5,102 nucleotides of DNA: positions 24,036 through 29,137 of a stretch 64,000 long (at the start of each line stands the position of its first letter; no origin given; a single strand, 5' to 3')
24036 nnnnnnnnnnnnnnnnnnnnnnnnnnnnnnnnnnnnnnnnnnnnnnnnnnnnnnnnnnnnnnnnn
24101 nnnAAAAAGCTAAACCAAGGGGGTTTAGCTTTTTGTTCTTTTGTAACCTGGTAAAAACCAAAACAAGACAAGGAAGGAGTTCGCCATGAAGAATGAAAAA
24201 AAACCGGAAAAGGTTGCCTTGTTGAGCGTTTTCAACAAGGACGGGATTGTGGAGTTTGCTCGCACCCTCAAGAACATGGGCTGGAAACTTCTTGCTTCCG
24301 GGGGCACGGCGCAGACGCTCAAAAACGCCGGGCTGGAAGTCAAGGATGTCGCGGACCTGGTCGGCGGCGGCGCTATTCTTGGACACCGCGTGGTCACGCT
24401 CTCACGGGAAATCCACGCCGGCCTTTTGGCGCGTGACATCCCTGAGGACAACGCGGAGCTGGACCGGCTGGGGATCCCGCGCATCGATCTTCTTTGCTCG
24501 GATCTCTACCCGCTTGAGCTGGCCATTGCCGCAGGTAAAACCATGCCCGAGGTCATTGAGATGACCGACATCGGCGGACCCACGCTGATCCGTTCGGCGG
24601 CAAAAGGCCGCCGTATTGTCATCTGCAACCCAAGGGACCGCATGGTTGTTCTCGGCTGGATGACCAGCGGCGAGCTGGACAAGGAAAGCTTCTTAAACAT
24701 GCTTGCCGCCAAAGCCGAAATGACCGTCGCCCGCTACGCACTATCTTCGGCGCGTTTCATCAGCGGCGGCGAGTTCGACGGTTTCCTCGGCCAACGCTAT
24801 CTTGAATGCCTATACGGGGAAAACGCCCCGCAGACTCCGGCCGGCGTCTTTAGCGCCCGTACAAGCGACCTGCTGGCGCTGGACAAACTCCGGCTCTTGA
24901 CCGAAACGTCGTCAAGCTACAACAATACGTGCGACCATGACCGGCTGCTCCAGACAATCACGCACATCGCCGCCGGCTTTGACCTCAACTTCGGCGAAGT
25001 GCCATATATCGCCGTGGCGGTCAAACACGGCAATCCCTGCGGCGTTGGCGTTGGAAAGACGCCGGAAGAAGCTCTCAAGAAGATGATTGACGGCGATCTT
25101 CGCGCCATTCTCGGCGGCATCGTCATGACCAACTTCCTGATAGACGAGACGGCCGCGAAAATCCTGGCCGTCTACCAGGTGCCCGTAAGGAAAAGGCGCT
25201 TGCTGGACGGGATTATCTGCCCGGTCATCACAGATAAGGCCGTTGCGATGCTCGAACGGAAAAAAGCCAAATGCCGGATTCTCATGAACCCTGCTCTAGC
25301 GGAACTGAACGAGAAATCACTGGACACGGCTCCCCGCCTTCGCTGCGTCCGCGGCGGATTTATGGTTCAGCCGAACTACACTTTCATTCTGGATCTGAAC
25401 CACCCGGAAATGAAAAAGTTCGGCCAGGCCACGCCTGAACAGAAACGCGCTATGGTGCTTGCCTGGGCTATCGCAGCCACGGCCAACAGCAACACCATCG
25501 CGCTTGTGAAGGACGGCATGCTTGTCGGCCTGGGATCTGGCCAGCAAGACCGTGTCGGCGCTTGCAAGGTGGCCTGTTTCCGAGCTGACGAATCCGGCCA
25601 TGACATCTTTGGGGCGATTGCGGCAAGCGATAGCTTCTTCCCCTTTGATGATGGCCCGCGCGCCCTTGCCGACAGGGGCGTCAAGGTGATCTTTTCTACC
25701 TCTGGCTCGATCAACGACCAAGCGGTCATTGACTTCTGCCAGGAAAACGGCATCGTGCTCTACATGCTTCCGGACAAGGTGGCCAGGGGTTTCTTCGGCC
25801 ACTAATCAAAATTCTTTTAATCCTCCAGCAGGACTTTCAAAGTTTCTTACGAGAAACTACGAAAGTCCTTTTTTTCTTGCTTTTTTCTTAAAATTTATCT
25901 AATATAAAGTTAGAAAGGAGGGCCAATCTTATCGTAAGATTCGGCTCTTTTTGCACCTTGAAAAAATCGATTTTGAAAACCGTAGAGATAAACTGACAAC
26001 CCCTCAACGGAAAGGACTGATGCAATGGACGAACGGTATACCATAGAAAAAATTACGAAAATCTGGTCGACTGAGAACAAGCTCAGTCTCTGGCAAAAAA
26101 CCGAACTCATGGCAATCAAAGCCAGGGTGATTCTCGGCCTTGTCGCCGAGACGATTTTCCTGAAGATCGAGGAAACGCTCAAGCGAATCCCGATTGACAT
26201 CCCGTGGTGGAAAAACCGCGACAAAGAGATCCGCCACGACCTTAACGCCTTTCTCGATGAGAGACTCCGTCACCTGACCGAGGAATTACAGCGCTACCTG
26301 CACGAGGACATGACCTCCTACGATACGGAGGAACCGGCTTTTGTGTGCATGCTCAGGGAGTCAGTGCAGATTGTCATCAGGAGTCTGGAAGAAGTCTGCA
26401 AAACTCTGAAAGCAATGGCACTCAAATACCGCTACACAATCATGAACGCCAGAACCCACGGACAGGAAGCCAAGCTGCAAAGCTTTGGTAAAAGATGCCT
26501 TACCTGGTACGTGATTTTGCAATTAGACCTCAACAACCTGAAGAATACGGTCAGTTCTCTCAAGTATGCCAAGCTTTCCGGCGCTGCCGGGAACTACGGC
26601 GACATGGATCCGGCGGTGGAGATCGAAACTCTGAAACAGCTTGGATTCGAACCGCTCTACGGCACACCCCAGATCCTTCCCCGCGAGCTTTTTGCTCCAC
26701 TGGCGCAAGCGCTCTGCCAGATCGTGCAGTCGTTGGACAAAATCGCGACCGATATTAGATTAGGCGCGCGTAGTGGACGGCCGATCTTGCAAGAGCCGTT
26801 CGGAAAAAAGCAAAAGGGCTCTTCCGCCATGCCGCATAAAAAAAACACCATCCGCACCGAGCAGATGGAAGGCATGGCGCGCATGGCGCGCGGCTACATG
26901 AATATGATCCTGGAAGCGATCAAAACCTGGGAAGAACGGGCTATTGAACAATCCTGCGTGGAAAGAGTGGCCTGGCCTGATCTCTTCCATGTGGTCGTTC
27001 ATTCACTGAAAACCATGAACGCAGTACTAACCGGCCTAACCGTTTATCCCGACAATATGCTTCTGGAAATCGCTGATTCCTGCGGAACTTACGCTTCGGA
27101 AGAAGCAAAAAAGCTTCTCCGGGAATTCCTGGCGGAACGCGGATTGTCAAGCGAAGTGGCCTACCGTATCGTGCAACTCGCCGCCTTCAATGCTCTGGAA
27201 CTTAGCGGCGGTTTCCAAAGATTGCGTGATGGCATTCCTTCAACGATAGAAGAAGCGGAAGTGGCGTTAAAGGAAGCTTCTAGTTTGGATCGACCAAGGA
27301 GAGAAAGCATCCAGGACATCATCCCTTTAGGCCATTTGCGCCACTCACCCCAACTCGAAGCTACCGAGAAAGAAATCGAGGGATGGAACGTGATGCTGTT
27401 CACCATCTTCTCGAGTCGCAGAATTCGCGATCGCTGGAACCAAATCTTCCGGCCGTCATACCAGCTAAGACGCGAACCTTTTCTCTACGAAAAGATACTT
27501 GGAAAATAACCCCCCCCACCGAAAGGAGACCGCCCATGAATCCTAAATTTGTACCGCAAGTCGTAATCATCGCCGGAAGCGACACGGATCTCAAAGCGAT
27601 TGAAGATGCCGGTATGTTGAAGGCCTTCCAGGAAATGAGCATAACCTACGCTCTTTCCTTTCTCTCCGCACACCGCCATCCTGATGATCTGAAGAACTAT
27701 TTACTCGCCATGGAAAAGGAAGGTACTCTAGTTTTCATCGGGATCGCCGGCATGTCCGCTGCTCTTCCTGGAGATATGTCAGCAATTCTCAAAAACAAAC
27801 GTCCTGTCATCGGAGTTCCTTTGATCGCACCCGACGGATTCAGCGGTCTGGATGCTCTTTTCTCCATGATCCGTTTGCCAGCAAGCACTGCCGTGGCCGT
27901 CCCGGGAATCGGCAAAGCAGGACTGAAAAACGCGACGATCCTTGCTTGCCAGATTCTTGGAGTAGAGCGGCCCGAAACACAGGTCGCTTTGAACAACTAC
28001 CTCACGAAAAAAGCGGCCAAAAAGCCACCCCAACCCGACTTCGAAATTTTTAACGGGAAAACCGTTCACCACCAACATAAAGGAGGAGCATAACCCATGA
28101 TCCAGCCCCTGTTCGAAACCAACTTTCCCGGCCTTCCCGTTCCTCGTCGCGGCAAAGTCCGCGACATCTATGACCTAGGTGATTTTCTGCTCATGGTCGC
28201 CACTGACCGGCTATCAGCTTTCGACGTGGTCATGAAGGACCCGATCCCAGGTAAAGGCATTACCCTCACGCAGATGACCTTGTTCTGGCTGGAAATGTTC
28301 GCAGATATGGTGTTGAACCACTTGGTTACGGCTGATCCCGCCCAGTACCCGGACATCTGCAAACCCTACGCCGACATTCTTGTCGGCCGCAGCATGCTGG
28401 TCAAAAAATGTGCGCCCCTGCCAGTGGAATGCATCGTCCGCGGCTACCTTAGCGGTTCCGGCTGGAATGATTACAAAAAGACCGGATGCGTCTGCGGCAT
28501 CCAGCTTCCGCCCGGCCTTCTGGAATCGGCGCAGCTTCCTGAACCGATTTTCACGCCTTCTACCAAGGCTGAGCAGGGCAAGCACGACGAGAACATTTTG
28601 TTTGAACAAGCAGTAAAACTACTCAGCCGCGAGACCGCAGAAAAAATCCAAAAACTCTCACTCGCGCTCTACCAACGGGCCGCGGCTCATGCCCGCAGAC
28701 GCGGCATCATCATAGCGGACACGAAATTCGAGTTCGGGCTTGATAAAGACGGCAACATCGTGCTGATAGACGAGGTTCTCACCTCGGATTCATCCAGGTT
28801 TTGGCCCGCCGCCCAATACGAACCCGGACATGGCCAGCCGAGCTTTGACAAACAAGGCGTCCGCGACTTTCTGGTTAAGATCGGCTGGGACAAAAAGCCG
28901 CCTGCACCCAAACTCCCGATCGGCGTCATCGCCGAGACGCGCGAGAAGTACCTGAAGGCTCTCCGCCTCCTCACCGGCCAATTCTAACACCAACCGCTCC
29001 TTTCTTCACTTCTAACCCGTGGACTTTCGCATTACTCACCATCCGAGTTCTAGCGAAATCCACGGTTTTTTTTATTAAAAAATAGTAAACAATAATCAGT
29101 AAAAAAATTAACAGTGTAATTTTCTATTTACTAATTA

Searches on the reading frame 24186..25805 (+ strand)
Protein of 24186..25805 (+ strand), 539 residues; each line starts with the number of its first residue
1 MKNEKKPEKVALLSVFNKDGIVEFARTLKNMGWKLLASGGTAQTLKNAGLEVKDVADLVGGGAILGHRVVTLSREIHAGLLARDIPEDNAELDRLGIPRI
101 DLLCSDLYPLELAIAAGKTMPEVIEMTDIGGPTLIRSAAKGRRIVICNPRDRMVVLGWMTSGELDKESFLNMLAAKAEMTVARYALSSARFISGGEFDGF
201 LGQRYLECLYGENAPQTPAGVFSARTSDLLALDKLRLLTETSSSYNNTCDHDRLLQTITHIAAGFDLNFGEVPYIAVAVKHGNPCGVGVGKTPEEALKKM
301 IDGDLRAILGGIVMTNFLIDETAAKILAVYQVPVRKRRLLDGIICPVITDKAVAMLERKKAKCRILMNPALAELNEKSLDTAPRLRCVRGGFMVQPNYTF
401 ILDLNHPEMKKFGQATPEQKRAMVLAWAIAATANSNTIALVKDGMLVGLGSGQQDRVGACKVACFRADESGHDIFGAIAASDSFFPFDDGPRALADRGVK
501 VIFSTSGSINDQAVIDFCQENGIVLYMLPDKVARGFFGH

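Call 35: search_protein_families(library=pfam, proteins=[window:24186-25805:+], max_evalue=0.001)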
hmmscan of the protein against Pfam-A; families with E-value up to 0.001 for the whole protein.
window:24186-25805:+ (539 aa): 2 families
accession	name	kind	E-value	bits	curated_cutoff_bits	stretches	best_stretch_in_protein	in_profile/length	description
PF01808.24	AICARFT_IMPCHas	-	2.3e-43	149.3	25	1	144-464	9-309/311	AICARFT/IMPCHase bienzyme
PF02142.27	MGS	-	7e-15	55.4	24.1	1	20-133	1-94/94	MGS-like domain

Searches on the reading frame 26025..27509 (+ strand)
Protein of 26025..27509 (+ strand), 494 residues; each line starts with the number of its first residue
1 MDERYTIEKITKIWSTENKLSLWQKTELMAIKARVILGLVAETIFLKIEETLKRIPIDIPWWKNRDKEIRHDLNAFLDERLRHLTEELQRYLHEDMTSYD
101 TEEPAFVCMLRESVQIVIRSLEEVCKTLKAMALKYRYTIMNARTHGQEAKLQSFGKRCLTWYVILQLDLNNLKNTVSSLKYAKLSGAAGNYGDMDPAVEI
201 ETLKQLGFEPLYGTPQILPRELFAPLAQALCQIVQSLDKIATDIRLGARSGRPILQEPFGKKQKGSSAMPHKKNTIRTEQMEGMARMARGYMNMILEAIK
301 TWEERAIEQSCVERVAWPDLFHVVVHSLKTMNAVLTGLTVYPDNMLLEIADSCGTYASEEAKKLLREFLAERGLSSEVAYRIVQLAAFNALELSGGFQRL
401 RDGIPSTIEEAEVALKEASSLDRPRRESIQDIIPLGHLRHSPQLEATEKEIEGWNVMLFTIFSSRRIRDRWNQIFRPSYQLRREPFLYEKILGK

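Call 35: search_protein_families(library=pfam, proteins=[window:26025-27509:+], max_evalue=0.001)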
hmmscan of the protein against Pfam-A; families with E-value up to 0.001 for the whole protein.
window:26025-27509:+ (494 aa): 1 family
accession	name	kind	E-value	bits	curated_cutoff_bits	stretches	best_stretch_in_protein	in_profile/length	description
PF00206.25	Lyase_1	-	4.5e-31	108.9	27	1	26-290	31-312/312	Lyase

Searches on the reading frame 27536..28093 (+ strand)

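Call 35: search_protein_families(library=pfam, proteins=[window:27536-28093:+], max_evalue=0.001)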
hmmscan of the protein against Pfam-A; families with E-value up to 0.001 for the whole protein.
window:27536-28093:+ (185 aa): 1 family
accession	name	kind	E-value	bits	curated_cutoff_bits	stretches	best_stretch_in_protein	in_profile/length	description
PF00731.26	AIRC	-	1.4e-34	119.2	30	1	8-160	1-146/148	AIR carboxylase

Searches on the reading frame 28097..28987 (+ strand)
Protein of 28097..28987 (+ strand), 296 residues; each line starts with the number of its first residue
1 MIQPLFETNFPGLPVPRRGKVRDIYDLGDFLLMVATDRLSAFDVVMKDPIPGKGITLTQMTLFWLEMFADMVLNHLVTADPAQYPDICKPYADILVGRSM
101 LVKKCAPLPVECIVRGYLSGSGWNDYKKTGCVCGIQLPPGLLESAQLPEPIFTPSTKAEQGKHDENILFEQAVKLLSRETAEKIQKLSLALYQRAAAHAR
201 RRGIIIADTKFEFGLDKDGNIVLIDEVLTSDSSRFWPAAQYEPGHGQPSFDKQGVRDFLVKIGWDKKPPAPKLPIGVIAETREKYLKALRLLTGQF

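Call 35: search_protein_families(library=pfam, proteins=[window:28097-28987:+], max_evalue=0.001)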
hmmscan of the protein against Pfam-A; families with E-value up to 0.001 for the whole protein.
window:28097-28987:+ (296 aa): 1 family
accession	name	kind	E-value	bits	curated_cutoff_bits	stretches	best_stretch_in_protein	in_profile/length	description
PF01259.24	SAICAR_synt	-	5.2e-75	252.6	20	1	18-268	4-230/233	SAICAR synthetase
